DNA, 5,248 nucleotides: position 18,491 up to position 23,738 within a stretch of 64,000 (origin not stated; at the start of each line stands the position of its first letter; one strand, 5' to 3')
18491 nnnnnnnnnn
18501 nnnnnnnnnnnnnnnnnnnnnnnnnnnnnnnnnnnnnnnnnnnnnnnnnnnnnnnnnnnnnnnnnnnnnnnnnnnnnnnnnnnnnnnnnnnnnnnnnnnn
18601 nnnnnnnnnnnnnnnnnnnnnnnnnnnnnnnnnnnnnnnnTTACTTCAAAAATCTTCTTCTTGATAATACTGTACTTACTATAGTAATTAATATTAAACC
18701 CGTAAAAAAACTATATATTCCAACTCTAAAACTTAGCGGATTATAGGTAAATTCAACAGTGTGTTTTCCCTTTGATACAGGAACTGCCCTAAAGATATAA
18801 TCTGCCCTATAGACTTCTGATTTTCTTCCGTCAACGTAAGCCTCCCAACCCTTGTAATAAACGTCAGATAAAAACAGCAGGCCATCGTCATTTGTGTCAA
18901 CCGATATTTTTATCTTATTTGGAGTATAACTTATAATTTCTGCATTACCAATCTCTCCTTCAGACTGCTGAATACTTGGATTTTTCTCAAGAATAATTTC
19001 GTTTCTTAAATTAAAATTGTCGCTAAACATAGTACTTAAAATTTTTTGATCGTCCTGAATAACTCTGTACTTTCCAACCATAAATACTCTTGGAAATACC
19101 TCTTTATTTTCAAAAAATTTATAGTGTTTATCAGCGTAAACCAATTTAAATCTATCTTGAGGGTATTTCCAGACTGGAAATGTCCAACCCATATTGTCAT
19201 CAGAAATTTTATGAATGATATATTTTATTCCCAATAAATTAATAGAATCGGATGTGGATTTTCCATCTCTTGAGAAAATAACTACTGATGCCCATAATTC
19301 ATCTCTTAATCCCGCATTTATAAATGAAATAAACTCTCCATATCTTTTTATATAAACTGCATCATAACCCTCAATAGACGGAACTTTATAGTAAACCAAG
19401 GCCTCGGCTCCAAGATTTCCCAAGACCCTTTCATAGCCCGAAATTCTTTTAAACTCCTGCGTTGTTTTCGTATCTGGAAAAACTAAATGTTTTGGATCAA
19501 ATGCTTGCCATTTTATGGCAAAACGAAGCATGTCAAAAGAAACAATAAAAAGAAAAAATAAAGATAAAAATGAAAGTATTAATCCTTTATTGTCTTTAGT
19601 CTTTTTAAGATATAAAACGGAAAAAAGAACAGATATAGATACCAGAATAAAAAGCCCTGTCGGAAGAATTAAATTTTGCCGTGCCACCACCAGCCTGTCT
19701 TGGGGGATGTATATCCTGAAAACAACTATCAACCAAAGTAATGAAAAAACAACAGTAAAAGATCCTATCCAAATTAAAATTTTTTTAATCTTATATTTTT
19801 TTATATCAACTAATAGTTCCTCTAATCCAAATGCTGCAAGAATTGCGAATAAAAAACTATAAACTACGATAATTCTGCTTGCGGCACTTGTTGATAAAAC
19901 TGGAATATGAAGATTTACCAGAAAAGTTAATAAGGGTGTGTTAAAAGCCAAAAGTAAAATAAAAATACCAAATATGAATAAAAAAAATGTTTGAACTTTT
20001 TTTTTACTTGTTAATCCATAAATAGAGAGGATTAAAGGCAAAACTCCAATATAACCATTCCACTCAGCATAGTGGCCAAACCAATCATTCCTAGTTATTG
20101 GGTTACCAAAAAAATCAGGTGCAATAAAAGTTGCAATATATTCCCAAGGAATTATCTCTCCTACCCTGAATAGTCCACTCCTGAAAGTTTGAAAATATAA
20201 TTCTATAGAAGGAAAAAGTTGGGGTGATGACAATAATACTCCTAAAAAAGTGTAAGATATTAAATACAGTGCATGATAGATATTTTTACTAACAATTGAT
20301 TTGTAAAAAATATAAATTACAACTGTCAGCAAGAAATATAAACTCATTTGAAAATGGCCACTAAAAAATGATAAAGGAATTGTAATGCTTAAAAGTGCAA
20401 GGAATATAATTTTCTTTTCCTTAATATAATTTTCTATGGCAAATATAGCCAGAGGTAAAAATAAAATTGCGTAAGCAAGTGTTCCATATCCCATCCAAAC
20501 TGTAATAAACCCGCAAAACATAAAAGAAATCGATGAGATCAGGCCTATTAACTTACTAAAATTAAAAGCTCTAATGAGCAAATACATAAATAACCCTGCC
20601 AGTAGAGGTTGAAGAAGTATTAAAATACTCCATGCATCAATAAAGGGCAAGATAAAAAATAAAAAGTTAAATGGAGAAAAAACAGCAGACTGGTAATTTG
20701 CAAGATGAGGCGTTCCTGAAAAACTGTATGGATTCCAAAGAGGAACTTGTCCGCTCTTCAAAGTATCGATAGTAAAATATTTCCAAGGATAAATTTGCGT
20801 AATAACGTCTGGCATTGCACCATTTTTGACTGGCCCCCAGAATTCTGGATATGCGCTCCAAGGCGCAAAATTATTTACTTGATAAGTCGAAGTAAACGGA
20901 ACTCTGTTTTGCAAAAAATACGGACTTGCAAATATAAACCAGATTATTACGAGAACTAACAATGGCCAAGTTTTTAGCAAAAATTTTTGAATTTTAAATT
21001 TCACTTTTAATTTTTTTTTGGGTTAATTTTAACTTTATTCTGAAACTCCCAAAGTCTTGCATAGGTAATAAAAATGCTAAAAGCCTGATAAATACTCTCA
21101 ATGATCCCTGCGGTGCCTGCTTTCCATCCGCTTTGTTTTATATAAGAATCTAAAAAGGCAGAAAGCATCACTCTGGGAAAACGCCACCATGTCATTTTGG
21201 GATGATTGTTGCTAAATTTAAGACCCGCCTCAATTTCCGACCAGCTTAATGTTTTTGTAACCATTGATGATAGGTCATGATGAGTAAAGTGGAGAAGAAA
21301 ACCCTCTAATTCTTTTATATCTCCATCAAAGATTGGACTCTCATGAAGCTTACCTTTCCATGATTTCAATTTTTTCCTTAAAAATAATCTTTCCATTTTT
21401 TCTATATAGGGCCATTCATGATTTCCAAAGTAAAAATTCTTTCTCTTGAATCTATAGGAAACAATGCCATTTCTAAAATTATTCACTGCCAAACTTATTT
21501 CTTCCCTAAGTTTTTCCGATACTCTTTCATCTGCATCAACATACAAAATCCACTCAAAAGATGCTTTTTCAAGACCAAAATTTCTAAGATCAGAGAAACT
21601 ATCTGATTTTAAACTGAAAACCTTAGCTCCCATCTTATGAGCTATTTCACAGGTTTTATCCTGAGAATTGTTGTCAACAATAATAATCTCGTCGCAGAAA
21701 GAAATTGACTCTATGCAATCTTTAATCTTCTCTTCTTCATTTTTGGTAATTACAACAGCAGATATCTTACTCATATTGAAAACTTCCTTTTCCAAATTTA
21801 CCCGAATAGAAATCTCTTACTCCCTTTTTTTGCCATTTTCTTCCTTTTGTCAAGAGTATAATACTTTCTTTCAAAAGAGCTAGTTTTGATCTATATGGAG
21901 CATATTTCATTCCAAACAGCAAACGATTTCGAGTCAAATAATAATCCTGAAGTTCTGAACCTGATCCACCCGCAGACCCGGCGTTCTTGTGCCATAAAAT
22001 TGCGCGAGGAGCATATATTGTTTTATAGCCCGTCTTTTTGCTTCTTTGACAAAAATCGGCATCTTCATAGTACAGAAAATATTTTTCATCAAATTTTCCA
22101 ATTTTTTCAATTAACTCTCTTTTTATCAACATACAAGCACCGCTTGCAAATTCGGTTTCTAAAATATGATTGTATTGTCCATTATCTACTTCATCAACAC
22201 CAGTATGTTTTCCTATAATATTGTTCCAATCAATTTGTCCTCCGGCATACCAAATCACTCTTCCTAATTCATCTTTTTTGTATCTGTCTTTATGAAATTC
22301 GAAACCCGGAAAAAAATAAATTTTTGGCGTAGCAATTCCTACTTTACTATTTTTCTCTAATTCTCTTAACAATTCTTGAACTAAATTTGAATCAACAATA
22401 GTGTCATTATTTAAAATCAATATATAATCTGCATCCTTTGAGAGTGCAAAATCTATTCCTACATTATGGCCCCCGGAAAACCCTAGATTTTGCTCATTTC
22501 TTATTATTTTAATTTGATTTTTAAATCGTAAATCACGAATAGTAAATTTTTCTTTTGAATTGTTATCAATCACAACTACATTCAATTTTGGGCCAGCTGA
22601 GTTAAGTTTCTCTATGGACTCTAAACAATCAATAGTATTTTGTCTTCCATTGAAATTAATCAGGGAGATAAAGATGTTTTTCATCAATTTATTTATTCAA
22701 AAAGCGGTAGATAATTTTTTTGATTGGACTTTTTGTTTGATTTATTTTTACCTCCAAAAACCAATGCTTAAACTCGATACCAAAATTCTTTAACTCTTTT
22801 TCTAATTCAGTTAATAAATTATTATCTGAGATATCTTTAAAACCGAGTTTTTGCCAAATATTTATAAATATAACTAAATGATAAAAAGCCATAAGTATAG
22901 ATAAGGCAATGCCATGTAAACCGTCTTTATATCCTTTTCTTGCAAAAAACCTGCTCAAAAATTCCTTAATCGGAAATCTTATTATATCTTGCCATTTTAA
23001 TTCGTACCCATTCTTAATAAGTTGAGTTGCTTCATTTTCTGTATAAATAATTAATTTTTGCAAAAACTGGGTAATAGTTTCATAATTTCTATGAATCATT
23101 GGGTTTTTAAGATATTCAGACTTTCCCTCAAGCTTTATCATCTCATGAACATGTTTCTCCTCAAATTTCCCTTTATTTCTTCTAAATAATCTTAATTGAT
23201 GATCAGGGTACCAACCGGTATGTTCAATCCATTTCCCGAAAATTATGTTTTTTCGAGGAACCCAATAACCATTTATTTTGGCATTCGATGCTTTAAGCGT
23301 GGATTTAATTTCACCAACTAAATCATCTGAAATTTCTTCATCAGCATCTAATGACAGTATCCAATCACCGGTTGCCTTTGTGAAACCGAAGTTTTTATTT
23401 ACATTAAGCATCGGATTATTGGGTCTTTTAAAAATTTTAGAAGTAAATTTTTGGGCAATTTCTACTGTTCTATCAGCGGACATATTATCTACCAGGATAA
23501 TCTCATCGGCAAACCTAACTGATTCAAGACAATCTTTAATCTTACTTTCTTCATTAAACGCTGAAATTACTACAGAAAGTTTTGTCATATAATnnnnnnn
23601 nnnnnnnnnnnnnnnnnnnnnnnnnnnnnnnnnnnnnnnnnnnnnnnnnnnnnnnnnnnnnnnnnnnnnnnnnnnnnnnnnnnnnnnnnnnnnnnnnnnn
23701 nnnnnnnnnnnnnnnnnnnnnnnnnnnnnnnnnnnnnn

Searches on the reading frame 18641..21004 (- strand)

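Call 19: search_protein_families(library=pfam, proteins=[window:18641-21004:-], max_evalue=0.001)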
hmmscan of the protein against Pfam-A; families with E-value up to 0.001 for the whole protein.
window:18641-21004:- (787 aa): 1 family
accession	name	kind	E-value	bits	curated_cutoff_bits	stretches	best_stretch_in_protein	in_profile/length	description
PF09586.16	YfhO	-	1.4e-30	106.8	28.5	2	689-763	757-832/835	Bacterial membrane protein YfhO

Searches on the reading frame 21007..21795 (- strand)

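Call 33: search_protein_families(library=pfam, proteins=[window:21007-21795:-], max_evalue=0.01)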
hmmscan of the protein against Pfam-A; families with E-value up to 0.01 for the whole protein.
window:21007-21795:- (262 aa): 3 families
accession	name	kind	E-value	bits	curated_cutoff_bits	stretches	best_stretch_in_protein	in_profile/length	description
PF00535.33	Glycos_transf_2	-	6.3e-16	59.2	23.3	1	12-146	1-145/168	Glycosyl transferase family 2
PF13704.12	Glyco_tranf_2_4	-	7e-05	23.7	27.5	1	33-91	18-83/98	Glycosyl transferase family 2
PF10111.15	Glyco_tranf_2_2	-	0.0015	18.5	27.3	1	14-98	3-101/276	Glycosyltransferase like family 2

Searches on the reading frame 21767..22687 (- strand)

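Call 33: search_protein_families(library=pfam, proteins=[window:21767-22687:-], max_evalue=0.01)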
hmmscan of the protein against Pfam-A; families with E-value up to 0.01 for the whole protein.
window:21767-22687:- (306 aa): 5 families
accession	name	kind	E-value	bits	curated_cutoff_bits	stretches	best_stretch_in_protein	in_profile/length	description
PF00535.33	Glycos_transf_2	-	2e-15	57.6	23.3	1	10-195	5-166/168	Glycosyl transferase family 2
PF13641.12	Glyco_tranf_2_3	-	1.9e-13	51.4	27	1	20-235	18-213/230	Glycosyltransferase like family 2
PF13632.12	Glyco_trans_2_3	-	1.8e-09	38.2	27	1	180-260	71-143/198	Glycosyl transferase family group 2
PF13506.12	Glyco_transf_21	-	4.7e-06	26.6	21.7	1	175-234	96-155/174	Glycosyl transferase family 21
PF10111.15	Glyco_tranf_2_2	-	0.00023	21.2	27.3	0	181-236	163-219/276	Glycosyltransferase like family 2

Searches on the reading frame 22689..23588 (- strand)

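Call 33: search_protein_families(library=pfam, proteins=[window:22689-23588:-], max_evalue=0.01)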
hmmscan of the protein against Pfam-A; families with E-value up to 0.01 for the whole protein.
window:22689-23588:- (299 aa): 4 families
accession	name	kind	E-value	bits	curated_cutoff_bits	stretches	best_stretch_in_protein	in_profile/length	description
PF00535.33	Glycos_transf_2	-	1.1e-24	87.7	23.3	1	5-139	1-141/168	Glycosyl transferase family 2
PF10111.15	Glyco_tranf_2_2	-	0.00079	19.4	27.3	1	5-97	1-105/276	Glycosyltransferase like family 2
PF13704.12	Glyco_tranf_2_4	-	0.0017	19.2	27.5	0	26-84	18-82/98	Glycosyl transferase family 2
PF13641.12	Glyco_tranf_2_3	-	0.0071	16.8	27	1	4-99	3-112/230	Glycosyltransferase like family 2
